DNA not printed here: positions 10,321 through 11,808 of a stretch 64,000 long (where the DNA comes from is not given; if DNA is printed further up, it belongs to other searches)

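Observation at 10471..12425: Cupin-like protein of unknown function translationally coupled to a CbpA-type J-protein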

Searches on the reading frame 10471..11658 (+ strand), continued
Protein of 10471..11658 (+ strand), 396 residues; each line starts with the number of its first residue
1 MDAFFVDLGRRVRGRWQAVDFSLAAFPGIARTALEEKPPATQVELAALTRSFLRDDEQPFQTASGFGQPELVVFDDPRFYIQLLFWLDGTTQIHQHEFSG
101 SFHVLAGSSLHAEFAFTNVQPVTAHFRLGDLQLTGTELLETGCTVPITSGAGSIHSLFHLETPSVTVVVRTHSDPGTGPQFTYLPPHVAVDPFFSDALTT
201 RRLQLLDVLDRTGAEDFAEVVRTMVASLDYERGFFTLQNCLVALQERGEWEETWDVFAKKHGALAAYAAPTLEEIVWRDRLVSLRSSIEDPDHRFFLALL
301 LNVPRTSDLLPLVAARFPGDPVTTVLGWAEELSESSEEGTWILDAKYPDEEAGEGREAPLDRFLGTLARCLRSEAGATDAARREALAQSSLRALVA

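Call 35: search_protein_families(library=pfam, alignment_id=A2, max_evalue=0.1)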
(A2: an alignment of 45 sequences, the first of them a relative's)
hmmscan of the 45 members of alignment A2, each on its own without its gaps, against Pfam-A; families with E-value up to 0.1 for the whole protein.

A. member 1, P0127 (416 aa): 0 families

B. families by the number of members that match (of 45 scanned): 5 families
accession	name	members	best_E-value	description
PF05402.18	PqqD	4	0.0018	Coenzyme PQQ synthesis protein D (PqqD)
PF13432.12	TPR_16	1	0.0051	Tetratricopeptide repeat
PF21728.3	PADR1_N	1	0.037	PADR1, N-terminal helical domain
PF23914.1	TPR_CcmH_CycH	1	0.049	Cytochrome c-type biogenesis protein H TPR domain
PF07732.21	Cu-oxidase_3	1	0.082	Multicopper oxidase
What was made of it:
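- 11488..11658 (+): C-terminal tail (residues about 340-396), homologous to the PqqD-like RRE tail of distant family members but lacking the middle helix. PqqD Pfam hits occur in 4 of 45 distant members (call 35).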

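Call 43: find_related_loci(query=A4, collection=metagenome_contigs, flank=4000)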
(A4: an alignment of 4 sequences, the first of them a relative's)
Query A4 (261 aa) in metagenome_contigs; peptide patterns used: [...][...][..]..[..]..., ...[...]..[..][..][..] (x = any residue, [..] = any of these).
241 stretches matched a pattern; 108 encode a relative of the query (tblastn E <= 1e-3); the best 80 are kept; 80 distinct loci.
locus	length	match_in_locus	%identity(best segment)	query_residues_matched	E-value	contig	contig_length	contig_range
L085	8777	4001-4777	73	3-261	4e-124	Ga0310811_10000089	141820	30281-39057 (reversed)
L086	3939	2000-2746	67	1-249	3e-110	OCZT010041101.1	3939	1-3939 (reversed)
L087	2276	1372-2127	67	5-261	4e-114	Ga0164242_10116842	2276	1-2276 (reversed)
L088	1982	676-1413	66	1-246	6e-114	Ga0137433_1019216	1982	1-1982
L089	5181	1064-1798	68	1-245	6e-106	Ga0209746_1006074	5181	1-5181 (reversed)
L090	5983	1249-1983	67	1-245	1e-105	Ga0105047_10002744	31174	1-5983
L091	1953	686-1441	66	1-252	4e-111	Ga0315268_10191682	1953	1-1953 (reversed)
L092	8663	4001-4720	66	1-240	7e-105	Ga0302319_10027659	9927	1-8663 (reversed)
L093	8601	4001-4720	66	1-240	7e-105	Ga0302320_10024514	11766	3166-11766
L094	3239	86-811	67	1-242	4e-107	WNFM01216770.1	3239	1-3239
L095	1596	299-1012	68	1-238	4e-111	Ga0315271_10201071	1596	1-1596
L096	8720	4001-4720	67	1-240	1e-103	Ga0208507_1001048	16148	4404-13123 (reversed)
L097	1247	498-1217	68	5-245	8e-112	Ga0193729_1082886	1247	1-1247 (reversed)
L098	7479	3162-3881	66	1-242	1e-102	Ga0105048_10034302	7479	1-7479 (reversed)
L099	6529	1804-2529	67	1-242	1e-102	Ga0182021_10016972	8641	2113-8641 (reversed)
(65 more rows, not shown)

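Call 49: find_encoding_contigs(protein=P0404, flank=7000, max_places=1)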
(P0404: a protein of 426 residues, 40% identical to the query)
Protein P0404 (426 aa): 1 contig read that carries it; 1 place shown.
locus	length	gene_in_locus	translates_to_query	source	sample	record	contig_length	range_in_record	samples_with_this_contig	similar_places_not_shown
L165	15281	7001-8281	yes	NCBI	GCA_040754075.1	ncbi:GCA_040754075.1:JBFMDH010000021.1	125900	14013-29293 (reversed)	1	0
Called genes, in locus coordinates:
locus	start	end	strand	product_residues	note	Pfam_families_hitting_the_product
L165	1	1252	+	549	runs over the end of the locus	PF00672:HAMP, PF00512:HisKA, PF02518:HATPase_c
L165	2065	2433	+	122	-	-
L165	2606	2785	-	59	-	-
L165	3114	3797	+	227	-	-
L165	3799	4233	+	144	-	PF04138:GtrA_DPMS_TM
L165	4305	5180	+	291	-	-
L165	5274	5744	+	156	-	PF05402:PqqD (weak)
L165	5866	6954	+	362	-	PF14907:NTP_transf_5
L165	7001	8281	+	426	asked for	-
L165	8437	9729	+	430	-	PF14559:TPR_19 (faint), PF07719:TPR_2 (faint)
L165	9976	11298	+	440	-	PF04932:Wzy_C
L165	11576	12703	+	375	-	PF02563:Poly_export, PF10531:SLBB (weak), PF22461:SLBB_2 (weak)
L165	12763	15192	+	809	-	PF02706:Wzz (weak), PF13807:GNVR, PF01656:CbiA, PF09140:MipZ (weak), PF10609:ParA, PF13614:AAA_31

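Call 50: find_encoding_contigs(protein=P0459, flank=7000, max_places=1)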
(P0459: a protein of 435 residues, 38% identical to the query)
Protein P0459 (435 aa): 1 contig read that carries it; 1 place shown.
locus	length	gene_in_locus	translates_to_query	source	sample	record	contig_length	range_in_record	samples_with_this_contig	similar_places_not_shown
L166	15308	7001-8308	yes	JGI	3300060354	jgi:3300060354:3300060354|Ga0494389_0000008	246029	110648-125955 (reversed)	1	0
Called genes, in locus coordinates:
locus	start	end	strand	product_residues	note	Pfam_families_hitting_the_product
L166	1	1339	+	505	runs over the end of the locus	PF02133:Transp_cyt_pur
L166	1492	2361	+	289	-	PF00795:CN_hydrolase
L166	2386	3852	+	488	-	PF14691:Fer4_20, PF01262:AlaDh_PNT_C (faint), PF02826:2-Hacid_dh_C (faint), PF00070:Pyr_redox (faint), PF01266:DAO (weak), PF07992:Pyr_redox_2, PF21799:MurD-like_N (faint), PF13450:NAD_binding_8, +1 more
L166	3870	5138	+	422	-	PF01180:DHO_dh, PF01207:Dus, PF12837:Fer4_6 (faint), PF00037:Fer4 (faint), PF12838:Fer4_7 (weak), PF14697:Fer4_21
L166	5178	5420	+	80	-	PF21748:UPF0150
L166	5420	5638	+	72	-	PF07927:HicA_toxin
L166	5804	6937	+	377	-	-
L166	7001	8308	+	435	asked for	-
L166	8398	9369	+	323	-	PF08332:CaMKII_AD (faint), PF13474:SnoaL_3 (faint), PF14534:DUF4440, PF12680:SnoaL_2 (faint), PF14534:DUF4440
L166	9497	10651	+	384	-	-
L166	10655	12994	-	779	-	PF01751:Toprim, PF01131:Topoisom_bac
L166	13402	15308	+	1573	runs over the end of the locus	PF22148:Fervidolysin_NPro-like (weak), PF00082:Peptidase_S8, PF13620:CarboxypepD_reg, PF17210:SdrD_B (weak), PF13620:CarboxypepD_reg, PF13715:CarbopepD_reg_2 (weak), PF13620:CarboxypepD_reg, PF03160:Calx-beta, +6 more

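Call 51: find_encoding_contigs(protein=P0499, flank=7000, max_places=1)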
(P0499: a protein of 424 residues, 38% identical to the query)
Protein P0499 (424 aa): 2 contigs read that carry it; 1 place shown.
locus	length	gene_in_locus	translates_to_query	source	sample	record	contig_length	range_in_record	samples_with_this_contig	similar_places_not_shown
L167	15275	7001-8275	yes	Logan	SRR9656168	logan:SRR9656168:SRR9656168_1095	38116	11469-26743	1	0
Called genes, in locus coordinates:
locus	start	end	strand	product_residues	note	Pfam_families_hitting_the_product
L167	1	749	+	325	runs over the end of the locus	PF01370:Epimerase, PF04321:RmlD_sub_bind, PF16363:GDP_Man_Dehyd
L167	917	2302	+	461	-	PF01225:Mur_ligase, PF08245:Mur_ligase_M, PF02875:Mur_ligase_C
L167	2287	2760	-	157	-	PF06803:DUF1232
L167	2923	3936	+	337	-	PF01515:PTA_PTB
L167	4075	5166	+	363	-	PF00092:VWA (weak), PF13519:VWA_2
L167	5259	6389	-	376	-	PF00072:Response_reg, PF13487:HD_5, PF01966:HD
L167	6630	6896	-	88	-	-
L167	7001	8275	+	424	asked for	-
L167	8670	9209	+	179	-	PF12686:DUF3800 (weak)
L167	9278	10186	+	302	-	PF02086:MethyltransfD12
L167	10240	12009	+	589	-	PF05960:DUF885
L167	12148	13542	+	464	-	PF01979:Amidohydro_1, PF07969:Amidohydro_3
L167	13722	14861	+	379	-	PF01546:Peptidase_M20, PF07687:M20_dimer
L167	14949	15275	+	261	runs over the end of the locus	PF13620:CarboxypepD_reg, PF13715:CarbopepD_reg_2, PF17210:SdrD_B (weak), PF09430:EMC7_beta-sandw (faint)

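Call 52: search_protein_families(library=ncbifam, proteins=[L082:2715-3797:+, L082:3817-5367:+, L082:5385-6248:+, L082:6294-6887:+, L165:3114-3794:+, L165:4305-5177:+, L165:5274-5741:+, L165:5866-6951:+, L166:5804-6934:+, L165:8437-9726:+], max_evalue=0.001)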
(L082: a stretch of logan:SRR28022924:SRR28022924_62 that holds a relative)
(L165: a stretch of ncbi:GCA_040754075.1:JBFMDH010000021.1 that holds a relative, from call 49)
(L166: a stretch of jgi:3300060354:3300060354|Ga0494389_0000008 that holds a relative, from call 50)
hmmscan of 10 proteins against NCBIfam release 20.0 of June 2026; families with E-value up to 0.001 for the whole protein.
L082:2715-3797:+ (361 aa): 0 families

L082:3817-5367:+ (517 aa): 7 families
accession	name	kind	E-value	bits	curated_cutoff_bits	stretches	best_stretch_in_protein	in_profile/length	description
TIGR02661.1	MauD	equivalog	2.3e-19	69.6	188.6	2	208-331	41-162/189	methylamine dehydrogenase accessory protein MauD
NF002854.0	PRK03147.1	subfamily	3.4e-18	66.2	170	2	210-333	33-157/176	thiol-disulfide oxidoreductase ResA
NF045576.1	BT_3928_fam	equivalog_domain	1.7e-08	33.9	250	1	6-132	3-134/358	BT_3928 family protein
NF040769.1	SelL_rel_redox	subfamily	1.7e-06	27.8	120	1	381-474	2-100/173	SelL-related redox protein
NF006960.0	PRK09437.1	equivalog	3.5e-06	27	140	0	377-410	5-38/156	thioredoxin-dependent thiol peroxidase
NF041054.1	WAxxUGC_long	equivalog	5.8e-06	25.8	300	0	382-489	84-194/354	ResA-like WAxxUGC motif-containing protein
NF047697.1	ThioredTrxAClost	equivalog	7.4e-05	22.9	140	0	238-279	14-55/105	thioredoxin TrxA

L082:5385-6248:+ (288 aa): 1 family
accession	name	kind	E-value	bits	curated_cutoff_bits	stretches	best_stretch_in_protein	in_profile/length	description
TIGR04352.1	HprK_rel_A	equivalog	1.1e-09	37.9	200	1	87-189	57-160/280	HprK-related kinase A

L082:6294-6887:+ (198 aa): 1 family
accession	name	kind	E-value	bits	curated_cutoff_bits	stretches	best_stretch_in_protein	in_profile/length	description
TIGR03859.1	PQQ_PqqD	equivalog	0.00036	20.3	46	1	37-86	26-76/81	pyrroloquinoline quinone biosynthesis peptide chaperone PqqD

L165:3114-3794:+ (227 aa): 2 families
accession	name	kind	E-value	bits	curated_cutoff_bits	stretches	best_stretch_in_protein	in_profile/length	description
NF040950.1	archin_ph_syn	equivalog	3.6e-10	40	180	1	39-141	23-122/191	archaetidylinositol phosphate synthase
NF045883.1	PIPSynth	equivalog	1.1e-05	25.2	170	1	40-129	23-107/197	phosphatidylinositol phosphate synthase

L165:4305-5177:+ (291 aa): 1 family
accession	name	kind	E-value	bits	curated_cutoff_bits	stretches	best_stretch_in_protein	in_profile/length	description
TIGR04352.1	HprK_rel_A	equivalog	3.1e-14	52.8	200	1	36-184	10-160/280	HprK-related kinase A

L165:5274-5741:+ (156 aa): 1 family
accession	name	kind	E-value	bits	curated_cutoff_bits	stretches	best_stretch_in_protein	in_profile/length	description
TIGR03859.1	PQQ_PqqD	equivalog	0.0004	20.2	46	1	33-66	23-56/81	pyrroloquinoline quinone biosynthesis peptide chaperone PqqD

L165:5866-6951:+ (362 aa): 0 families

L166:5804-6934:+ (377 aa): 0 families

L165:8437-9726:+ (430 aa): 5 families
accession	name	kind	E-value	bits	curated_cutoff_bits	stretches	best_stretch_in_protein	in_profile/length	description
TIGR02917.1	PEP_TPR_lipo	equivalog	1.2e-08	33.3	312.2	1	61-156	155-248/899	XrtA/PEP-CTERM system TPR-repeat protein PrsT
TIGR03939.1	PGA_TPR_OMP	equivalog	1e-05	24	366.65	1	78-136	406-464/800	poly-beta-1,6 N-acetyl-D-glucosamine export porin PgaA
TIGR02521.1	type_IV_pilW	equivalog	6.5e-05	22.6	154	1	81-166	45-130/234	type IV pilus biogenesis/stability protein PilW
NF009037.0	PRK12370.1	equivalog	0.00013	20.5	589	1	69-164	306-401/553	HilA/EilA family virulence transcriptional regulator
NF033758.1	gliding_GltE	equivalog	0.00037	19.6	225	1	57-175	148-262/411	adventurous gliding motility TPR repeat lipoprotein GltE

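Call 64: find_encoding_contigs(protein=P0410, flank=6000, max_places=1)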
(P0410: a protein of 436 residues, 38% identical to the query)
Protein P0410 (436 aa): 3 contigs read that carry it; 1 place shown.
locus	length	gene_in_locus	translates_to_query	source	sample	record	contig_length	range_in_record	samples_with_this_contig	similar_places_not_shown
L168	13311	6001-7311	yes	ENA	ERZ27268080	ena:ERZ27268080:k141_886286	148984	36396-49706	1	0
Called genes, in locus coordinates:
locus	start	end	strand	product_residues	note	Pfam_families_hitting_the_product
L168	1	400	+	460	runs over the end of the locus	PF07969:Amidohydro_3 (weak), PF01979:Amidohydro_1, PF12890:DHOase (weak), PF07969:Amidohydro_3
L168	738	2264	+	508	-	PF02133:Transp_cyt_pur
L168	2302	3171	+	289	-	PF00795:CN_hydrolase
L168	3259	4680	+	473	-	PF14691:Fer4_20, PF02826:2-Hacid_dh_C (faint), PF01262:AlaDh_PNT_C (faint), PF01266:DAO (weak), PF07992:Pyr_redox_2, PF12831:FAD_oxidored (weak), PF13450:NAD_binding_8, PF13738:Pyr_redox_3 (weak), +2 more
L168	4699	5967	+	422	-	PF01180:DHO_dh, PF01207:Dus, PF12837:Fer4_6 (faint), PF00037:Fer4 (faint), PF12838:Fer4_7 (weak), PF14697:Fer4_21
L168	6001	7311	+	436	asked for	-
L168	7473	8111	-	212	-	-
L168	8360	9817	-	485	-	PF01464:SLT (weak), PF01471:PG_binding_1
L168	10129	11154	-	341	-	PF00106:adh_short, PF08659:KR, PF13561:adh_short_C2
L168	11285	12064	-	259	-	PF03372:Exo_endo_phos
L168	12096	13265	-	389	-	PF01546:Peptidase_M20, PF07687:M20_dimer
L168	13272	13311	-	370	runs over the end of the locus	PF02746:MR_MLE_N, PF26685:DUF8230_C, PF13378:MR_MLE_C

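Call 65: find_encoding_contigs(protein=P0423, flank=6000, max_places=1)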
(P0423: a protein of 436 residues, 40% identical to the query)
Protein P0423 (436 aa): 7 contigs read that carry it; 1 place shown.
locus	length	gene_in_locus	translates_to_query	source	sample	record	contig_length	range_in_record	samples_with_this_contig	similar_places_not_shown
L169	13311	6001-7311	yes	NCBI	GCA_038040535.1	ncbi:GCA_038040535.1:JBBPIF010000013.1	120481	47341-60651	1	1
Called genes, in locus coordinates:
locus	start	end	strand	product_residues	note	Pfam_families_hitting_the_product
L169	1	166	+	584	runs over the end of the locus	PF00953:Glycos_transf_4, PF13727:CoA_binding_3 (weak)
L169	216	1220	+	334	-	PF03524:CagX (weak)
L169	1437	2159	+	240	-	-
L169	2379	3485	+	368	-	PF14907:NTP_transf_5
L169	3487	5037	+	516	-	PF07291:MauE, PF00578:AhpC-TSA, PF13905:Thioredoxin_8 (faint), PF00578:AhpC-TSA, PF08534:Redoxin, PF13098:Thioredoxin_2 (weak)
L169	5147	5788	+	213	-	PF05402:PqqD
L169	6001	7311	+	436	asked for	-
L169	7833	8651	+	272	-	-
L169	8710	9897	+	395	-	PF04932:Wzy_C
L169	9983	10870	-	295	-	PF02739:5_3_exonuc_N, PF01367:5_3_exonuc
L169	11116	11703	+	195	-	PF22741:PTP-NADK, PF03162:Y_phosphatase2, PF13350:Y_phosphatase3 (faint), PF14566:PTPlike_phytase, PF22784:PTP-SAK, PF22785:Tc-R-P, PF00782:DSPc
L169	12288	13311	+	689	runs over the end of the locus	PF00676:E1_dh, PF02779:Transket_pyr, PF02780:Transketolase_C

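Call 66: find_encoding_contigs(protein=P0161, flank=6000, max_places=1)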
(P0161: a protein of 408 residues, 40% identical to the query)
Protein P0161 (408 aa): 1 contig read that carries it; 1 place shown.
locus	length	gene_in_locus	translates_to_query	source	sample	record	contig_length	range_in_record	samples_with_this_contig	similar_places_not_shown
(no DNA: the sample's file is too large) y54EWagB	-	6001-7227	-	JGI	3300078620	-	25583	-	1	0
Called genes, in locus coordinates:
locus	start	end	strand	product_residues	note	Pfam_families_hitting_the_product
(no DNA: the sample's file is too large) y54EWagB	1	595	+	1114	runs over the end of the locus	PF04738:Lant_dehydr_N, PF14028:Lant_dehydr_C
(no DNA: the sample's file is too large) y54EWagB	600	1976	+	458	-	PF12706:Lactamase_B_2 (weak)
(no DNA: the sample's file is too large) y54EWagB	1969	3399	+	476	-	PF12706:Lactamase_B_2 (faint)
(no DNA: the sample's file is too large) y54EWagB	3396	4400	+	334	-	-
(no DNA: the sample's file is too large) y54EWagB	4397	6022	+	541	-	PF00534:Glycos_transf_1, PF13692:Glyco_trans_1_4, PF13524:Glyco_trans_1_2 (weak)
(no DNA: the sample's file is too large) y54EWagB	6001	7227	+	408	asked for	-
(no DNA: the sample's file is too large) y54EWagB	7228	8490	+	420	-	-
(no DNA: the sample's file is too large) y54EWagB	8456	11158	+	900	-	PF01266:DAO, PF04820:Trp_halogenase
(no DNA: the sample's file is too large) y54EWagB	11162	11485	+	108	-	?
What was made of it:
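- A LanB dehydratase and halogenase cluster (call 66).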

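Call 67: find_encoding_contigs(protein=P0454, flank=6000, max_places=1)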
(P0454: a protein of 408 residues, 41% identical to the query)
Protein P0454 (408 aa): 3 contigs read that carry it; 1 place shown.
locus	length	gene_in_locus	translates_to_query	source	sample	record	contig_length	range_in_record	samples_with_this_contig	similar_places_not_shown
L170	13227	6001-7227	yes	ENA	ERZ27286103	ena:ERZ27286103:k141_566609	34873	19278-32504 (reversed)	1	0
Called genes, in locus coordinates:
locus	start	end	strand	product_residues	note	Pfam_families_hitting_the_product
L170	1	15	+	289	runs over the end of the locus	PF00069:Pkinase, PF07714:PK_Tyr_Ser-Thr, PF01636:APH (faint), PF06293:Kdo (weak)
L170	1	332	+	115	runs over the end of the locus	-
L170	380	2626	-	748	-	PF03412:Peptidase_C39, PF00664:ABC_membrane, PF00005:ABC_tran, PF02463:SMC_N (faint)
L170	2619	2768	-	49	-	-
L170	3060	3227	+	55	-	-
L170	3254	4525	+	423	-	-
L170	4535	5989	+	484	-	PF13483:Lactamase_B_3 (weak), PF12706:Lactamase_B_2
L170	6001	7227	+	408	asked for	-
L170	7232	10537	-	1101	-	PF00069:Pkinase, PF01636:APH (faint), PF07714:PK_Tyr_Ser-Thr, PF03109:ABC1 (weak), PF13431:TPR_17 (faint), PF07719:TPR_2 (faint), PF13414:TPR_11 (faint)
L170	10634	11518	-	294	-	PF25919:BSH_CusB (faint), PF00364:Biotin_lipoyl (faint), PF25973:BSH_CzcB (faint), PF26077:BSH_Fcp1 (weak)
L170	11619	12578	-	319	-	PF25917:BSH_RND (weak), PF25919:BSH_CusB (weak), PF25973:BSH_CzcB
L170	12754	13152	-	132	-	-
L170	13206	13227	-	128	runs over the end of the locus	-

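Call 70: search_protein_families(library=ncbifam, proteins=[L170:3254-4522:+, L170:4535-5986:+, L170:3060-3224:+, L083:13398-13619:+, L083:14557-14778:+, L083:13776-14351:+, L169:5147-5785:+, L169:7833-8648:+, L169:1437-2156:+], max_evalue=0.01)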
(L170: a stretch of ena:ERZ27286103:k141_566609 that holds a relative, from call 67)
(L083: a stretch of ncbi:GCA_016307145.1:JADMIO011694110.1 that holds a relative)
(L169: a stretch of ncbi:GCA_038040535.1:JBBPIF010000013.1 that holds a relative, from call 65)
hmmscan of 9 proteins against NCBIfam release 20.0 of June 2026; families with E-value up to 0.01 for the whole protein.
L170:3254-4522:+ (423 aa): 0 families

L170:4535-5986:+ (484 aa): 0 families

L170:3060-3224:+ (55 aa): 1 family
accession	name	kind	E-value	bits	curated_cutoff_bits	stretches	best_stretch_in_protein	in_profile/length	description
NF038153.1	lant_leader_L1a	domain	0.0011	19.1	22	1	13-37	8-32/32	class I lanthipeptide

L083:13398-13619:+ (74 aa): 0 families

L083:14557-14778:+ (74 aa): 0 families

L083:13776-14351:+ (192 aa): 1 family
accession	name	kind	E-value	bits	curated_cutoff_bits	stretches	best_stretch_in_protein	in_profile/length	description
NF011904.1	PRK15377.1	subfamily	0.0078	14.6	500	0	143-189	463-508/606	type III secretion system effector HECT-type E3 ubiquitin transferase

L169:5147-5785:+ (213 aa): 3 families
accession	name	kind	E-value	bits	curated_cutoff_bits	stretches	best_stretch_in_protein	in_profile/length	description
TIGR04248.1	SCM_PqqD_rel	equivalog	0.00015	21.9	100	1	20-67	10-57/84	SynChlorMet cassette protein ScmD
TIGR03859.1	PQQ_PqqD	equivalog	0.0003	20.6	46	1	34-84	24-75/81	pyrroloquinoline quinone biosynthesis peptide chaperone PqqD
TIGR04353.1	PqqD_rel_X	equivalog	0.0022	18.9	35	1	23-89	2-73/74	HPr-rel-A system PqqD family peptide chaperone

L169:7833-8648:+ (272 aa): 1 family
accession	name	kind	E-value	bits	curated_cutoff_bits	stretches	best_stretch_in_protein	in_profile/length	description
NF046093.1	AZOBR_p60025_fam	subfamily_domain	0.00022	20.5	150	1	3-74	156-228/232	AZOBR_p60025 family cell surface glycopolymer formation protein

L169:1437-2156:+ (240 aa): 0 families
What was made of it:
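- Closest known: HPr-rel-A system. Different: The matches to the curated kinase and PqqD models are below their cut-offs (calls 52, 70).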
